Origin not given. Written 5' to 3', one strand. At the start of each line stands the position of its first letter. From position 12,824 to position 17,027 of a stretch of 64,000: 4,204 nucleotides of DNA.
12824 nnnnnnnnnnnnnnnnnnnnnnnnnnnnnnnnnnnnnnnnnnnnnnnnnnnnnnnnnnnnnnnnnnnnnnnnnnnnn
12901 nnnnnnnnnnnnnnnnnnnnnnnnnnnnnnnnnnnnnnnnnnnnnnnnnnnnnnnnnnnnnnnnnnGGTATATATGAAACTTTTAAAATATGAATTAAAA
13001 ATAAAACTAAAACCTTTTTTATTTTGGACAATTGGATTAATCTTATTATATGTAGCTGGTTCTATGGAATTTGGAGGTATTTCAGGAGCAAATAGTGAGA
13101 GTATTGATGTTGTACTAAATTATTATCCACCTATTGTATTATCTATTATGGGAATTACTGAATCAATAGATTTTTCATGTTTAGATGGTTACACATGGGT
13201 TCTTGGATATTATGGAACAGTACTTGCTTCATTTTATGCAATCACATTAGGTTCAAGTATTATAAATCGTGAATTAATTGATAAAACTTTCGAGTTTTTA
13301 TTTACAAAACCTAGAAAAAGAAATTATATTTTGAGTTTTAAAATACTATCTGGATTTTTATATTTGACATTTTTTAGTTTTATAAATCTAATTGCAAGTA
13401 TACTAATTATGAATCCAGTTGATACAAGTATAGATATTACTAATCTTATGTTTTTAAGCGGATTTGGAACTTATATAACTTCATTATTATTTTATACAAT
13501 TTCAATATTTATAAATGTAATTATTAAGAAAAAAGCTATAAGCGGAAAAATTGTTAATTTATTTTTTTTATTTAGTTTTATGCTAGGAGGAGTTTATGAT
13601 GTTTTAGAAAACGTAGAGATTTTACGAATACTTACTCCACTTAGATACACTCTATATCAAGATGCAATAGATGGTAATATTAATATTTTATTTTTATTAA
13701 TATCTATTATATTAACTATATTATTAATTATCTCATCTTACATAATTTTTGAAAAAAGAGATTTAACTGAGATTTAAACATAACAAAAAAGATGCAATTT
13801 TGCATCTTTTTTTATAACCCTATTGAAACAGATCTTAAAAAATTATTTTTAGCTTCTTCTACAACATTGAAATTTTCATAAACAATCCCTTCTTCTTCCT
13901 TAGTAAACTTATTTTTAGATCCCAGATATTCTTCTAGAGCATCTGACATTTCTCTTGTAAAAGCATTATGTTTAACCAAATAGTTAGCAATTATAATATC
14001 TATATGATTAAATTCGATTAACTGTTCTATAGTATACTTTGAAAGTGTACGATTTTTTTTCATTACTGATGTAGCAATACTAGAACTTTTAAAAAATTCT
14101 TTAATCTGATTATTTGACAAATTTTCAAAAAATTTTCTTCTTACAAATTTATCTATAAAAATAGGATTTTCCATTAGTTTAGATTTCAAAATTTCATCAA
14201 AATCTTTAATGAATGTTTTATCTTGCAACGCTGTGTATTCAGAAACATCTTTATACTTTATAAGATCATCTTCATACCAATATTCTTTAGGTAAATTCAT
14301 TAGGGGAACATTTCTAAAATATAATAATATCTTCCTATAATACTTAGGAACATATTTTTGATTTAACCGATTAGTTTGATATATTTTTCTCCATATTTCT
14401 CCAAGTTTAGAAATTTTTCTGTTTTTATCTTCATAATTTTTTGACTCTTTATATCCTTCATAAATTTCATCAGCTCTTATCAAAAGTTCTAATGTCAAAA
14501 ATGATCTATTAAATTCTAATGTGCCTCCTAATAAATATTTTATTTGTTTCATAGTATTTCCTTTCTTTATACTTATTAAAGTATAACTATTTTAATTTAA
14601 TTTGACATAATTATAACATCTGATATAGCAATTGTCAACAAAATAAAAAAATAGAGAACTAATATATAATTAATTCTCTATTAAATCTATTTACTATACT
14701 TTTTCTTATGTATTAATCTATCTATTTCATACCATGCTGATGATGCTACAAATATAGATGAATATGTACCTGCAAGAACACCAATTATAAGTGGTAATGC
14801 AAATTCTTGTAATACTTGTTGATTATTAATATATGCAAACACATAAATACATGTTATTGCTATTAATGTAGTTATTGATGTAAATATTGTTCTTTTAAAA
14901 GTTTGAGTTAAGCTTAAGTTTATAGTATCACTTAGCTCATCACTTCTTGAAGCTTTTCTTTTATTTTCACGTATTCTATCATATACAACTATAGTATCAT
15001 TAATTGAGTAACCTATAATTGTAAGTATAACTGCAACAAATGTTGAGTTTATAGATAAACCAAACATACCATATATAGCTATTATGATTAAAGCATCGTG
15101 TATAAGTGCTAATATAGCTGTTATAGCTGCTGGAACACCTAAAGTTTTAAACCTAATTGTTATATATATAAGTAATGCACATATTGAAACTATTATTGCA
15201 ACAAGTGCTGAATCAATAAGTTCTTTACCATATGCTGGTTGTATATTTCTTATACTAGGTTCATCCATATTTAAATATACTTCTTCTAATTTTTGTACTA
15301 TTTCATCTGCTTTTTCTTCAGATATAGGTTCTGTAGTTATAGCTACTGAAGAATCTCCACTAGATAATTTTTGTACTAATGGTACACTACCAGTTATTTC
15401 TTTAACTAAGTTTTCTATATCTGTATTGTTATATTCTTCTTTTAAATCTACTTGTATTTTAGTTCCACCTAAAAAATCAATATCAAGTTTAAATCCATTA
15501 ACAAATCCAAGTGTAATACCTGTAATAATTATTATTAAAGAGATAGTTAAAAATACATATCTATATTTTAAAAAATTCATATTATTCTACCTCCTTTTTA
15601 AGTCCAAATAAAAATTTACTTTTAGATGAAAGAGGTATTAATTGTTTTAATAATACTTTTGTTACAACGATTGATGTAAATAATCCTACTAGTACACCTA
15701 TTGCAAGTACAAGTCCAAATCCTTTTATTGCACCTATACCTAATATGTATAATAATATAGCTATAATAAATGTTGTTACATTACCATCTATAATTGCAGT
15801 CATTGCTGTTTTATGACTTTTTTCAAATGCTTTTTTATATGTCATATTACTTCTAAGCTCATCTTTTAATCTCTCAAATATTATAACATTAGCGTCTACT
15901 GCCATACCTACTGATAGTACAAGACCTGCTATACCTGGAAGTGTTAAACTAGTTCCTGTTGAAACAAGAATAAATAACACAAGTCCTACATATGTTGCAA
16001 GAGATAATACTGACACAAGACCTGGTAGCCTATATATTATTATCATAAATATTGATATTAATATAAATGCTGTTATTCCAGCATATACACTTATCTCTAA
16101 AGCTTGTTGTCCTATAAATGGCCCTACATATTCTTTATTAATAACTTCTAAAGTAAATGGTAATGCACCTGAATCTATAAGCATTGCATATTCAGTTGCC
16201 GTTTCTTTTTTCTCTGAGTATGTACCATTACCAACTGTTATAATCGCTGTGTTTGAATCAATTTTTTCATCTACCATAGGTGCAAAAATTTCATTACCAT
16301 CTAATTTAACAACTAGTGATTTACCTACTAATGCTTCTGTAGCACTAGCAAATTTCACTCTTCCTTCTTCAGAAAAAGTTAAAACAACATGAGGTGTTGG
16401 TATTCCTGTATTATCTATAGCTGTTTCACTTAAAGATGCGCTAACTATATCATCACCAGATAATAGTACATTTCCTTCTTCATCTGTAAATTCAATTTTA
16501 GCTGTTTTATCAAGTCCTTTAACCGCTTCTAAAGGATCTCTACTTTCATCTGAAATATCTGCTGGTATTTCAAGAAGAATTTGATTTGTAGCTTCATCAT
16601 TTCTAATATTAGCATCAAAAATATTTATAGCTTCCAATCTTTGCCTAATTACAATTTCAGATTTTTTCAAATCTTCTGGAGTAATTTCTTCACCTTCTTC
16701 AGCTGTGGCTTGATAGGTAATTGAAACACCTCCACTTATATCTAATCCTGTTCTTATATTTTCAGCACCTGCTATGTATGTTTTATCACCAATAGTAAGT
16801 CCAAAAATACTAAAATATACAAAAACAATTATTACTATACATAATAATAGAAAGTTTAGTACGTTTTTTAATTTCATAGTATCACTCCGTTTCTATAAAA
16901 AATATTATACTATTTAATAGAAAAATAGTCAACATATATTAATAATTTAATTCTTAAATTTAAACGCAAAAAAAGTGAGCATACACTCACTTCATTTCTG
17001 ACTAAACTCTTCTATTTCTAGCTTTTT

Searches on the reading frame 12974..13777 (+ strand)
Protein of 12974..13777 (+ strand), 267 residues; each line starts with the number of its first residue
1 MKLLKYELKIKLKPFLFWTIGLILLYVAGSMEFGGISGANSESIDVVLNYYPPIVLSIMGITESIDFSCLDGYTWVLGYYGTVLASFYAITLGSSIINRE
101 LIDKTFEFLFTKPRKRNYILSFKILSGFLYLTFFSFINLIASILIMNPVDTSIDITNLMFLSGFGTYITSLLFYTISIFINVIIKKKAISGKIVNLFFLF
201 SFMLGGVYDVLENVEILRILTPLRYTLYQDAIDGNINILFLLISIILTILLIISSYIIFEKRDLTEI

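Call 51: search_protein_families(library=pfam, proteins=[window:12974-13777:+], max_evalue=0.00001)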
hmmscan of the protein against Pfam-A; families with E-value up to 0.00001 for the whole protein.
window:12974-13777:+ (267 aa): 1 family
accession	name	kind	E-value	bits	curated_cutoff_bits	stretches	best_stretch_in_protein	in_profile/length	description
PF12679.13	ABC2_membrane_2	-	7.1e-12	45.6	27.2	1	66-264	72-283/283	ABC-2 family transporter protein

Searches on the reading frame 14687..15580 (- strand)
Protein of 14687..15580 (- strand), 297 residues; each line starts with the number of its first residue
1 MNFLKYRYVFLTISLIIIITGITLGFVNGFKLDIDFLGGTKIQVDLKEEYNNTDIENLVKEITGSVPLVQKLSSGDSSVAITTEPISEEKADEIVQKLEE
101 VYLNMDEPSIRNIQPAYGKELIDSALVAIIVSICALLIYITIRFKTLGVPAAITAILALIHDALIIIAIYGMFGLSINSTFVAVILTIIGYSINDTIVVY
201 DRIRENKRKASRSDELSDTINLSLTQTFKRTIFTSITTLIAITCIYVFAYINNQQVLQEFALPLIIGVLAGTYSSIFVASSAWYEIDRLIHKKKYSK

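Call 53: search_protein_families(library=pfam, proteins=[window:14687-15580:-], max_evalue=0.00001)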
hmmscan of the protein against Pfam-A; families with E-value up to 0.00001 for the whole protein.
window:14687-15580:- (297 aa): 1 family
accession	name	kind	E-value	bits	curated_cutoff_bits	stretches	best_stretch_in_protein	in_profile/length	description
PF02355.23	SecD_SecF_C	-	7.1e-54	182.5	20.5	1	96-286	4-186/189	Protein export membrane protein SecD/SecF, C-terminal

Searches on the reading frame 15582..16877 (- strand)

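Call 53: search_protein_families(library=pfam, proteins=[window:15582-16877:-], max_evalue=0.00001)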
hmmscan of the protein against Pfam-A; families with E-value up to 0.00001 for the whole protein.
window:15582-16877:- (431 aa): 2 families
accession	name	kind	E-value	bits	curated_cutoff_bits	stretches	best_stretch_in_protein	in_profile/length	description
PF02355.23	SecD_SecF_C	-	2.2e-20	73.3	20.5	1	243-413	13-186/189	Protein export membrane protein SecD/SecF, C-terminal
PF22599.2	SecDF_P1_head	-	6.3e-13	49.1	27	1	136-240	18-113/114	SecDF, P1 head subdomain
